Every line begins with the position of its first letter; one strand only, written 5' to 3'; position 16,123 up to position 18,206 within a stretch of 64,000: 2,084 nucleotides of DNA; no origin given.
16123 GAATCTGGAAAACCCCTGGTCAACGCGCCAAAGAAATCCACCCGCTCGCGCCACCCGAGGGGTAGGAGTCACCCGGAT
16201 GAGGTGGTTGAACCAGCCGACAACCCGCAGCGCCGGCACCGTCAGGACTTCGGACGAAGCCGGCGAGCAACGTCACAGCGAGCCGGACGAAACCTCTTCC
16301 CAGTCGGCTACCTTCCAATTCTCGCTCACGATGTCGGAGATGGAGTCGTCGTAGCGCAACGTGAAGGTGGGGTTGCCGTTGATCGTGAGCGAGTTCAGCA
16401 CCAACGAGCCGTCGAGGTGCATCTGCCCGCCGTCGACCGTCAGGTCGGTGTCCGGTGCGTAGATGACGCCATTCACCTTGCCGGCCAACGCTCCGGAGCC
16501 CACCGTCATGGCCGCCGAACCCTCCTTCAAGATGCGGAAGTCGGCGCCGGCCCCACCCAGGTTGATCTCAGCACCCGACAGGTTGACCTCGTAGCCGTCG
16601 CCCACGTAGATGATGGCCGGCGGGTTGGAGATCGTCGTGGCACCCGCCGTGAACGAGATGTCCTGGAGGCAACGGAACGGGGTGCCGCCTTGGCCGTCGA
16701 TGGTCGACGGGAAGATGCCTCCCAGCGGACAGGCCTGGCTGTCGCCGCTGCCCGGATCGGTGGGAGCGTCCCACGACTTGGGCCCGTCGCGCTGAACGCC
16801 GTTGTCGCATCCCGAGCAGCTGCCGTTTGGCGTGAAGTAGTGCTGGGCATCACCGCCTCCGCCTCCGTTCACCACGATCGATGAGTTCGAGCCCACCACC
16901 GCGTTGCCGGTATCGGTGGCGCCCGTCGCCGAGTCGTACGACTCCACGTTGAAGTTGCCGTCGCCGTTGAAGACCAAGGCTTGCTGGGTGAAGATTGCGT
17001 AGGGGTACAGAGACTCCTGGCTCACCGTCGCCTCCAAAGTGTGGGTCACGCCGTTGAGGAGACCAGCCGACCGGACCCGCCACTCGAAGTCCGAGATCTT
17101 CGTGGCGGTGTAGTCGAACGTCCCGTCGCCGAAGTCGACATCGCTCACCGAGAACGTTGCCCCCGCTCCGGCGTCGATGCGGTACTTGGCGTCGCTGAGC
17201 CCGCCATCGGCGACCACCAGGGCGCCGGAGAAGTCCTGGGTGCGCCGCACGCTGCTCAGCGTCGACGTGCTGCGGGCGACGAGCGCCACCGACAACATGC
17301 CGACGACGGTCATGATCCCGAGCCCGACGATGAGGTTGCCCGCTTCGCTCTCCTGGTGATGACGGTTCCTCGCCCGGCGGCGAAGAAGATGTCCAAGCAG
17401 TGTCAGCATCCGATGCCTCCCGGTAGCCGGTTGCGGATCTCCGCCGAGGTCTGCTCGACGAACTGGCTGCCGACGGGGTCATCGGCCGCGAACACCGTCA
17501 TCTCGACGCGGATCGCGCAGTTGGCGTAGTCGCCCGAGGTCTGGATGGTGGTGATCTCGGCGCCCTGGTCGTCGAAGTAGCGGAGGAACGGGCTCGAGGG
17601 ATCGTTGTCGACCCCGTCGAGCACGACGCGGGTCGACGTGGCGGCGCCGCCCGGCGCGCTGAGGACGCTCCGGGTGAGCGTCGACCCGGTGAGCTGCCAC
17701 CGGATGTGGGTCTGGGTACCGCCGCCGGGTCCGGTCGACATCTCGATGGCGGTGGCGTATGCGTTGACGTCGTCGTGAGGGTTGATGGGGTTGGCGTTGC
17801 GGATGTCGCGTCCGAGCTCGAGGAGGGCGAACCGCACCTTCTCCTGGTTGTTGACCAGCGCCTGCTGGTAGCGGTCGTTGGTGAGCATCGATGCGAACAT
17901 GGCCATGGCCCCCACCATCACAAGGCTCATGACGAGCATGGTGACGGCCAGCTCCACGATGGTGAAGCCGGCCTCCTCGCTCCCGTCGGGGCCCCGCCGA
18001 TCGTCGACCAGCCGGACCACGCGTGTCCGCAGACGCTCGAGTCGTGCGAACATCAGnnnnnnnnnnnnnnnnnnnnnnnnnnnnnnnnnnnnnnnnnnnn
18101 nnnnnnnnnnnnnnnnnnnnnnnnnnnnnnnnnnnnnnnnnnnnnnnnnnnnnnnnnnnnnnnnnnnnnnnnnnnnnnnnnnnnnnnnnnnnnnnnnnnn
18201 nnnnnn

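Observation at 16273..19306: Orphan, translationally coupled trio of type-IV-pilin-like genes, including a modular FN3-bearing pilin, with no assembly machinery in view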

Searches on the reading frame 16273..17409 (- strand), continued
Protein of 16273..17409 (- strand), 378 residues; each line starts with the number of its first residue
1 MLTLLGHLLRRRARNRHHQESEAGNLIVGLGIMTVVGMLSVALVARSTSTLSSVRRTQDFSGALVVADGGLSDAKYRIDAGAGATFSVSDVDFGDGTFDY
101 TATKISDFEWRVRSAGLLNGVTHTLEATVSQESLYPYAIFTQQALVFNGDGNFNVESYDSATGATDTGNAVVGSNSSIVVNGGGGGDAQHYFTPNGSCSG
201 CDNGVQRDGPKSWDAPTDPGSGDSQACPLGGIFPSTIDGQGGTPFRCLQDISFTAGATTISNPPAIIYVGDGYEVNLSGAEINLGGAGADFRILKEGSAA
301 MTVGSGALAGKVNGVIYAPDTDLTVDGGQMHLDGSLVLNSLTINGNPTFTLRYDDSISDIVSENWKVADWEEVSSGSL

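Call 48: find_related_loci(query=A1, collection=genome_contigs, flank=10000)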
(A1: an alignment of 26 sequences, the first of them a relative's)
Query A1 (378 aa) in genome_contigs; peptide patterns used: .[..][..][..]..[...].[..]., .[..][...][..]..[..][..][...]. (x = any residue, [..] = any of these).
30 stretches matched a pattern; 5 encode a relative of the query (tblastn E <= 1e-3); 5 distinct loci.
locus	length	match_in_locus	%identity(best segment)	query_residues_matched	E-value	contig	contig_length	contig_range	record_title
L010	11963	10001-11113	48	8-375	1e-104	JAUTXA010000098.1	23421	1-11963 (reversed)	MAG: Actinomycetota bacterium isolate BP_101 scaffold_2057128, whole genome shotgun sequence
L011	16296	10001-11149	46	8-375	1e-93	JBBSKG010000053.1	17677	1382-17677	MAG: Acidimicrobiales bacterium isolate LS4_metabat2.269 LS4_metabat2.269_K_164055_L_17677_cov_17.6219, whole genome sho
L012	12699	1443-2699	48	16-375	1e-65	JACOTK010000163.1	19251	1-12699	MAG: Actinomycetota bacterium isolate NC_groundwater_42_Pr7_S2p5_66_15 FFV18_S2p5_scaffold_188757, whole genome shotgun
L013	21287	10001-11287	47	11-375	2e-65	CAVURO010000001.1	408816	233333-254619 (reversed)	MAG: uncultured Actinomycetes bacterium isolate MFD09730.bin.1.134 genome assembly, contig: contig_17030, whole genome s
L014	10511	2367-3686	51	9-375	1e-62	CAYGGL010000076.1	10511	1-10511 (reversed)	MAG TPA_asm: uncultured Acidimicrobiaceae bacterium isolate ERP113451_co1_84 genome assembly, contig: NODE_7780_length_1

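Call 55: search_solved_structures(query=A1, max_evalue=1)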
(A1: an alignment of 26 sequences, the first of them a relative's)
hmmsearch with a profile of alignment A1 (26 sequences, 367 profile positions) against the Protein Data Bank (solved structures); distinct sequences matched with E-value up to 1: 4.
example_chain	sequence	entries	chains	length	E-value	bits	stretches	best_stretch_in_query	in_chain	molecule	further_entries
1h4h_A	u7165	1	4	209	0.027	16.8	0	307-355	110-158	XYLANASE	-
1h4g_A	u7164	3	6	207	0.034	16.4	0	307-355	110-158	XYLANASE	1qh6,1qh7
2f6b_A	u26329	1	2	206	0.035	16.4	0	307-355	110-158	Family 11 Xylanase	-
5jt8_A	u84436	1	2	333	0.11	14.8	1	37-131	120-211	Blo t 1 allergen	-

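Call 73: search_protein_families(library=pfam, proteins=[L009:4884-6308:-, L009:6318-6899:-, L009:6896-7975:-, L009:3756-4424:+, L009:1307-3088:+, L009:9348-10007:+, L004:9402-10007:+, L005:9390-10007:+, L007:9375-10007:+], max_evalue=0.1)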
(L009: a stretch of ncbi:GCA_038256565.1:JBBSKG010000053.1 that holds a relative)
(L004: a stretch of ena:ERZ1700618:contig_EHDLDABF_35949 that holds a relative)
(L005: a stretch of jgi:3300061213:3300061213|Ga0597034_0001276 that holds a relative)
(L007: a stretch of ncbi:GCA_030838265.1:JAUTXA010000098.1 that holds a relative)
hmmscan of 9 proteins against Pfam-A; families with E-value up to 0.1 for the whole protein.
L009:4884-6308:- (474 aa): 0 families

L009:6318-6899:- (193 aa): 1 family
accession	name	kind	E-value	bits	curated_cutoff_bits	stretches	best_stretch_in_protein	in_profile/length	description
PF07963.17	N_methyl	-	0.005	16.8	21.2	1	7-23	2-18/27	Prokaryotic N-terminal methylation motif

L009:6896-7975:- (359 aa): 5 families
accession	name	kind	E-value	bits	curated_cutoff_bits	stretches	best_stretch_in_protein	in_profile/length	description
PF13620.12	CarboxypepD_reg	-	5.7e-06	27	32.3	1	169-224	2-56/82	Carboxypeptidase regulatory-like domain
PF17802.7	SpaA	-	0.0025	18.4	23.1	1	181-224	14-60/91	Prealbumin-like fold domain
PF07963.17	N_methyl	-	0.0028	17.6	21.2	1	22-42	5-25/27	Prokaryotic N-terminal methylation motif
PF17210.9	SdrD_B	-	0.03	15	29.7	1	185-224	26-66/112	SdrD B-like domain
PF00459.30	Inositol_P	-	0.06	13.3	27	1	61-141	36-113/271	Inositol monophosphatase family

L009:3756-4424:+ (222 aa): 1 family
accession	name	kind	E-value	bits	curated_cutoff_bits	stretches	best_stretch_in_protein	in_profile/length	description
PF06105.17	Aph-1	-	0.094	12.5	25.6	0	5-46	87-128/231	Aph-1 protein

L009:1307-3088:+ (593 aa): 4 families
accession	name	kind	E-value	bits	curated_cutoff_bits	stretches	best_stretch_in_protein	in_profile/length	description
PF11104.14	PilM_2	-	1.2e-39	136.7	27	2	7-172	1-165/340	Type IV pilus assembly protein PilM;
PF14450.12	FtsA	-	2.1e-08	35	31.8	1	214-333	1-102/127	Cell division protein FtsA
PF25216.1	Volactin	-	2.6e-07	30.9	35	1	216-329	171-286/321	Volactin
PF05137.18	PilN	-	0.0054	17.2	22.8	1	483-514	1-32/78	Fimbrial assembly protein (PilN)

L009:9348-10007:+ (219 aa): 2 families
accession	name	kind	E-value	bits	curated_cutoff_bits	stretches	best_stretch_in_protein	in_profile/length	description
PF18920.5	DUF5671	-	0.029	14.7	28.4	1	5-58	53-100/132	Domain of unknown function (DUF5671)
PF11612.13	T2SSJ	-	0.085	13.6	28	0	115-164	54-106/140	Type II secretion system (T2SS), protein J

L004:9402-10007:+ (201 aa): 1 family
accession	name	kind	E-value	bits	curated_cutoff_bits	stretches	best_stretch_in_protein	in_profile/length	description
PF07963.17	N_methyl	-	0.012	15.6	21.2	1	8-32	2-26/27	Prokaryotic N-terminal methylation motif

L005:9390-10007:+ (205 aa): 2 families
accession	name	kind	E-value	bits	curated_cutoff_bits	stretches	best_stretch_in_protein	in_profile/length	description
PF07963.17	N_methyl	-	0.00053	19.9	21.2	1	11-34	3-26/27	Prokaryotic N-terminal methylation motif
PF07790.16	Pilin_N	-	0.083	14.2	25.2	0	21-54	10-44/78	Archaeal Type IV pilin, N-terminal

L007:9375-10007:+ (210 aa): 0 families

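Call 74: search_protein_representatives(alignment_id=A1)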
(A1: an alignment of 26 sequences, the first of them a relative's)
Query: 26 sequences, 367 profile positions. Proteins with E-value up to 0.001 (for the whole library): 2019; up to 1e-10: 524; up to 1e-30: 144. The best 150 are listed.
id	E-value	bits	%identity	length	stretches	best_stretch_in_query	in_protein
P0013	7.1e-161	551.7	-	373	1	1-366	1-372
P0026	2.0e-159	547.0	-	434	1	5-365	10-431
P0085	5.6e-132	456.7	-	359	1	8-366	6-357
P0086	2.6e-127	441.3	-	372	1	6-366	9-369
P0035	2.2e-126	438.3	-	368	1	8-366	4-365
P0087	8.3e-115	400.2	-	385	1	5-365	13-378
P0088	1.5e-108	379.6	-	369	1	8-366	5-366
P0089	4.9e-103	361.4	-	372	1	5-365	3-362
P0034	2.4e-100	352.6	-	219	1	5-216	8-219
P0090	2.6e-97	342.6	-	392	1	11-366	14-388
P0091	2.7e-97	342.5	-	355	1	1-340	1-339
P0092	7.4e-95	334.5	-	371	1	8-366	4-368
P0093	2.6e-90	319.6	-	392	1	9-366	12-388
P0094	5.1e-90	318.6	-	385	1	10-366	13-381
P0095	4.5e-89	315.5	-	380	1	10-366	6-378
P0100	9.2e-75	268.4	-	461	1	8-366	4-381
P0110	1.7e-70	254.4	-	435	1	8-365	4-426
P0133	1.2e-55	205.5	-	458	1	8-365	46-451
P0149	1.7e-51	191.9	-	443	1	8-364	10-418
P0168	1.3e-45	172.5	-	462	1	9-365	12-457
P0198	6.2e-37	143.9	-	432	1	1-365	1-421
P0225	1.5e-30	122.9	-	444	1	8-363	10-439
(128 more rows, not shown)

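Call 75: list_cluster_members(proteins=[P0085, P0087, P0090, P0100, P0110, P0133, P0149, P0168, P0198, P0225])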
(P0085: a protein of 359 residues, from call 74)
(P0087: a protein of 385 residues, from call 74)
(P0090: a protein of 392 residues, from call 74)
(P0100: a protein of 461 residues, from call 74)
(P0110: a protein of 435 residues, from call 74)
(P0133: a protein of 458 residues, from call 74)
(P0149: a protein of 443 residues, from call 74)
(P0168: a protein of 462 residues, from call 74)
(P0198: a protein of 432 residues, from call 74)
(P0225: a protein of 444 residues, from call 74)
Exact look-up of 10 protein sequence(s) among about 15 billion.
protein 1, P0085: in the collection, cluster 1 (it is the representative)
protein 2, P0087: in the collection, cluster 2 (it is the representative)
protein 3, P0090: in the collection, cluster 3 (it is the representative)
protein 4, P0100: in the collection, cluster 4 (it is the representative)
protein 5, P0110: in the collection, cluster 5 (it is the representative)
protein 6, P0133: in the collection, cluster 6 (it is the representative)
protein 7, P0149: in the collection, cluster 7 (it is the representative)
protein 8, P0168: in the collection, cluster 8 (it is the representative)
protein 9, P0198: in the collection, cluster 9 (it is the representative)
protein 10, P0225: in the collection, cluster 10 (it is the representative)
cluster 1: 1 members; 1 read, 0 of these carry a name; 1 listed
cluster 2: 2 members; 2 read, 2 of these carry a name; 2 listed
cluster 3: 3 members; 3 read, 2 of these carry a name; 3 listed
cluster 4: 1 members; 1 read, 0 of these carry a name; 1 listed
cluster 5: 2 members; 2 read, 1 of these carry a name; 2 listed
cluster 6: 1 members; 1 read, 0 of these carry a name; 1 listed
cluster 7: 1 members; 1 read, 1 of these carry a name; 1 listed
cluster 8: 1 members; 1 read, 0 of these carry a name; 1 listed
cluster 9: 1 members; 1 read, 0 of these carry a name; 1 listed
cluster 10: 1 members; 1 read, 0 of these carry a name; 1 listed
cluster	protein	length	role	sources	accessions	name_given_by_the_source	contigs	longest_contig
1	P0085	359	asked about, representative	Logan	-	-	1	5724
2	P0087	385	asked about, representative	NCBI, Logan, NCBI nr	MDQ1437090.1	MAG: hypothetical protein QOK43_719 [Acidimicrobiaceae bacterium] | hypothetical protein [Acidimicrobiaceae bacterium]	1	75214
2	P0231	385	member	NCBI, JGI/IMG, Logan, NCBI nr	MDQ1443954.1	MAG: hypothetical protein QOI20_418 [Acidimicrobiaceae bacterium] | hypothetical protein | hypothetical protein [Acidimicrobiaceae bacterium]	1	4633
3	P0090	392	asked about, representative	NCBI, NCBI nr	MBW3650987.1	MAG: hypothetical protein KY458_10505 [Actinobacteria bacterium] | hypothetical protein [Actinomycetota bacterium]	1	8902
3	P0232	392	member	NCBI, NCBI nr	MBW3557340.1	MAG: hypothetical protein KY454_10445 [Actinobacteria bacterium] | hypothetical protein [Actinomycetota bacterium]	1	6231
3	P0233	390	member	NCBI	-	-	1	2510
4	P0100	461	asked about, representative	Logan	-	-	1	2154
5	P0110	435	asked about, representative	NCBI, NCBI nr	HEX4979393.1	MAG TPA: hypothetical protein VFV35_04940 [Acidimicrobiales bacterium] | hypothetical protein [Acidimicrobiales bacterium]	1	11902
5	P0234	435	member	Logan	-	-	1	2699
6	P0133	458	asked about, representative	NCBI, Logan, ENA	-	-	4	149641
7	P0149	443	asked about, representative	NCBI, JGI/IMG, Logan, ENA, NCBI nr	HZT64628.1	MAG TPA: hypothetical protein VFA11_02450 [Acidimicrobiales bacterium] | hypothetical protein [Acidimicrobiales bacterium]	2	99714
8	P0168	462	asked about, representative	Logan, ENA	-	-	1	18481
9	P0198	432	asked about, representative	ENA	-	-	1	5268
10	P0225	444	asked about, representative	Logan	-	-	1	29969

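Call 76: find_encoding_contigs(protein=P0133, flank=10000, max_places=1)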
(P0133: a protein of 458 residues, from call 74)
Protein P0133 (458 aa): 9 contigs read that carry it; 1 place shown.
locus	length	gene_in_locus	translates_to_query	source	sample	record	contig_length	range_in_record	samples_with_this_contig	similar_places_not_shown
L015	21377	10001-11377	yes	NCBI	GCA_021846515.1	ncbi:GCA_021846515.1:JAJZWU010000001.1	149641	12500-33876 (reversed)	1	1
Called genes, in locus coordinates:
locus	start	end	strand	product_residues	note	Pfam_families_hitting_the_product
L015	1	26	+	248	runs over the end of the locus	PF00483:NTP_transferase, PF12804:NTP_transf_3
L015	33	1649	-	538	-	PF00501:AMP-binding, PF13193:AMP-binding_C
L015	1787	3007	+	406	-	PF02771:Acyl-CoA_dh_N, PF02770:Acyl-CoA_dh_M, PF00441:Acyl-CoA_dh_1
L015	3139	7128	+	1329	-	PF16078:2-oxogl_dehyd_N, PF00198:2-oxoacid_dh, PF00676:E1_dh, PF02779:Transket_pyr, PF16870:OxoGdeHyase_C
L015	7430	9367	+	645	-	-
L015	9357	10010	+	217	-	-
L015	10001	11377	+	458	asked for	PF23981:DUF7305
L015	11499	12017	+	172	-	PF07977:FabA, PF22818:ApeI-like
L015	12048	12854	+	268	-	PF03372:Exo_endo_phos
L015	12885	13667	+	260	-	PF00561:Abhydrolase_1, PF12697:Abhydrolase_6, PF12146:Hydrolase_4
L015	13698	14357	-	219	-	PF02581:TMP-TENI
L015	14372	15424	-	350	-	-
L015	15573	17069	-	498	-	PF00501:AMP-binding, PF13193:AMP-binding_C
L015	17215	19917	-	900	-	PF28598:PDH_E1_N, PF00456:Transketolase_N, PF17831:PDH_E1_M, PF22613:Transketolase_C_1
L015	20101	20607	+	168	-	PF00075:RNase_H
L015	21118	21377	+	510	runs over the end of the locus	PF13541:ChlI, PF01078:Mg_chelatase, PF07728:AAA_5 (faint), PF00493:MCM, PF13335:Mg_chelatase_C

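Call 77: find_encoding_contigs(protein=P0149, flank=10000, max_places=1)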
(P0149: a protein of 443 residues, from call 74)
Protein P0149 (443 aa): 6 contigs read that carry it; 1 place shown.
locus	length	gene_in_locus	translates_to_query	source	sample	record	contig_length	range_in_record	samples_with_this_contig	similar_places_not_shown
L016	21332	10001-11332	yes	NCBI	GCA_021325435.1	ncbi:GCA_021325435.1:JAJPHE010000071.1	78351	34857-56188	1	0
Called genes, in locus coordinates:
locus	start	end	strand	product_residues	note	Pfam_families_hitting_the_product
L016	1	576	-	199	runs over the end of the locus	-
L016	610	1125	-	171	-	PF02720:DUF222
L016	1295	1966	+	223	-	PF01476:LysM, PF23473:LysM3_LYK4_5 (faint), PF01464:SLT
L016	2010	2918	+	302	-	PF02739:5_3_exonuc_N, PF01367:5_3_exonuc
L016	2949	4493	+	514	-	PF01039:Carboxyl_trans, PF03255:ACCA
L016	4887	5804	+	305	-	PF01833:TIG, PF09099:Qn_am_d_aIII (weak)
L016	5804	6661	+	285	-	PF07963:N_methyl (weak)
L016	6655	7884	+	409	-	PF23981:DUF7305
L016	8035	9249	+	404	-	PF00041:fn3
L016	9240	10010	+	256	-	PF07963:N_methyl (weak)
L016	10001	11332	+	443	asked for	-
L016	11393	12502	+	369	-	PF00149:Metallophos, PF12850:Metallophos_2 (faint)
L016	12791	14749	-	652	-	PF01642:MM_CoA_mutase, PF02310:B12-binding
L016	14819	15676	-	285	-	PF02737:3HCDH_N, PF00725:3HCDH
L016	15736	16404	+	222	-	PF13489:Methyltransf_23, PF13847:Methyltransf_31 (faint), PF08241:Methyltransf_11, PF08242:Methyltransf_12, PF13649:Methyltransf_25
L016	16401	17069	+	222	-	PF03575:Peptidase_S51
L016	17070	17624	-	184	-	PF00160:Pro_isomerase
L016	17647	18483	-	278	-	PF00160:Pro_isomerase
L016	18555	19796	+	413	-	PF00696:AA_kinase, PF22468:ACT_9, PF01842:ACT, PF13840:ACT_7, PF22468:ACT_9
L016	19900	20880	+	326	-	PF01118:Semialdhyde_dh, PF02774:Semialdhyde_dhC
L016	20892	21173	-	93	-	PF01503:PRA-PH (weak), PF03819:MazG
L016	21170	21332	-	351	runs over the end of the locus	PF00296:Bac_luciferase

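Call 85: search_protein_families(library=padloc, proteins=[window:16273-17409:-], max_evalue=0.01)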
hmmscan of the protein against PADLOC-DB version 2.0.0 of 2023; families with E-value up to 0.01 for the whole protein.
window:16273-17409:- (378 aa): 0 families

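Call 86: search_protein_families(library=pfam, alignment_id=A1, max_evalue=0.1)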
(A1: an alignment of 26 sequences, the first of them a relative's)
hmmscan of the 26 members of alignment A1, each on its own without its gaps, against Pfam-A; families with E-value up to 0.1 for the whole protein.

A. member 1, P0001 (378 aa): 1 family
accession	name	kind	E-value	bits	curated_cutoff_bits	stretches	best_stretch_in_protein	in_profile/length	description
PF23981.1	DUF7305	-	4.7e-10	40.1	27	1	265-359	95-184/185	Domain of unknown function (DUF7305)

B. families by the number of members that match (of 26 scanned): 5 families
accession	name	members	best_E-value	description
PF23981.1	DUF7305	25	8e-16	Domain of unknown function (DUF7305)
PF14262.12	Cthe_2159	4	0.0054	Carbohydrate-binding domain-containing protein Cthe_2159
PF07559.19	FlgE_D2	1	0.013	Flagellar basal body protein FlaE D2 domain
PF14341.11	PilX_N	1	0.03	PilX N-terminal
PF04519.19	Bactofilin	1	0.076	Polymer-forming cytoskeletal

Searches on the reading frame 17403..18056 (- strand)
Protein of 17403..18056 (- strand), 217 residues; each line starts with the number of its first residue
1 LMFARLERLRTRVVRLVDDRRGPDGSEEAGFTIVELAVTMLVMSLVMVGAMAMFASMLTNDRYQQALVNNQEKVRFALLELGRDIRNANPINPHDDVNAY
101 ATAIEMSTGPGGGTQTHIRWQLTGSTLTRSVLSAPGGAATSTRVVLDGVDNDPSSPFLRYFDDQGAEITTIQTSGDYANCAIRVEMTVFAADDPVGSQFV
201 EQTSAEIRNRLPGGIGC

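Call 3: search_protein_families(library=pfam, proteins=[window:17403-18056:-], max_evalue=1)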
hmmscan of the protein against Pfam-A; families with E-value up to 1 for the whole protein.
window:17403-18056:- (217 aa): 1 family
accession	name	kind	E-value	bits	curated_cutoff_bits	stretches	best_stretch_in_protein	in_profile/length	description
PF07963.17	N_methyl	-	0.00076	19.4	21.2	1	28-51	4-27/27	Prokaryotic N-terminal methylation motif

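Call 4: search_protein_families(library=ncbifam, proteins=[window:17403-18056:-], max_evalue=1)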
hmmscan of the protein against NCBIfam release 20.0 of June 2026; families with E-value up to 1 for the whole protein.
window:17403-18056:- (217 aa): 9 families
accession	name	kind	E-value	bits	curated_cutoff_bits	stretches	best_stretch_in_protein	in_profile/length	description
NF038304.1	EPS_HpsC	equivalog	9.8e-08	31.9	200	1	27-104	19-96/318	hormogonium polysaccharide secretion pseudopilin HpsC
TIGR01711.1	gspJ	equivalog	9.7e-05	22.3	64.85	1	29-99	1-71/192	type II secretion system minor pseudopilin GspJ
NF007848.0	PRK10557.1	equivalog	0.0026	17.1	120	1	27-88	9-70/192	prepilin peptidase-dependent protein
TIGR02532.1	IV_pilin_GFxxxE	domain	0.013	15.3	16.3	1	29-51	2-24/24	prepilin-type N-terminal cleavage/methylation domain-containing protein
TIGR01708.2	typeII_sec_gspH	equivalog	0.014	15.4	80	1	28-67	1-40/169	type II secretion system minor pseudopilin GspH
TIGR02599.1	TIGR02599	subfamily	0.021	14.1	256.5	1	30-88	1-59/361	Verru_Chthon cassette protein C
NF041002.1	pilin_ComGF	equivalog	0.051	13.8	80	1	28-89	1-60/139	competence type IV pilus minor pilin ComGF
NF006453.0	PRK08808.1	equivalog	0.08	12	295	1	27-93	5-71/211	type II secretion system protein J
NF007800.0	PRK10506.1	equivalog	0.12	12.2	158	1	27-78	7-54/163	prepilin peptidase-dependent protein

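Call 54: search_solved_structures(query=A5, max_evalue=1)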
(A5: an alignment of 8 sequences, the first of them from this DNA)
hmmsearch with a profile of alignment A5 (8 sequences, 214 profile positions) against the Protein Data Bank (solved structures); distinct sequences matched with E-value up to 1: 4.
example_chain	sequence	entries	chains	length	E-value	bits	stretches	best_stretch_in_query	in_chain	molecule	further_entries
7tgg_A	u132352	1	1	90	0.18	14.3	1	15-45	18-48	Geopilin domain 1 protein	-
9egp_A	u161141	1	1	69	0.22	14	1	20-47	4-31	Geopilin domain 1 protein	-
1fxl_A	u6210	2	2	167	0.64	12.5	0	127-172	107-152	PARANEOPLASTIC ENCEPHALOMYELITIS ANTIGEN HUD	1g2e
9laa_A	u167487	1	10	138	0.84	12.1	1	21-47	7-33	Type IV pilin protein PilA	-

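Call 85: search_protein_families(library=padloc, proteins=[window:17403-18053:-], max_evalue=0.01)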
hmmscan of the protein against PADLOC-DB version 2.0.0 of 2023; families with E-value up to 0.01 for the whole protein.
window:17403-18053:- (216 aa): 0 families
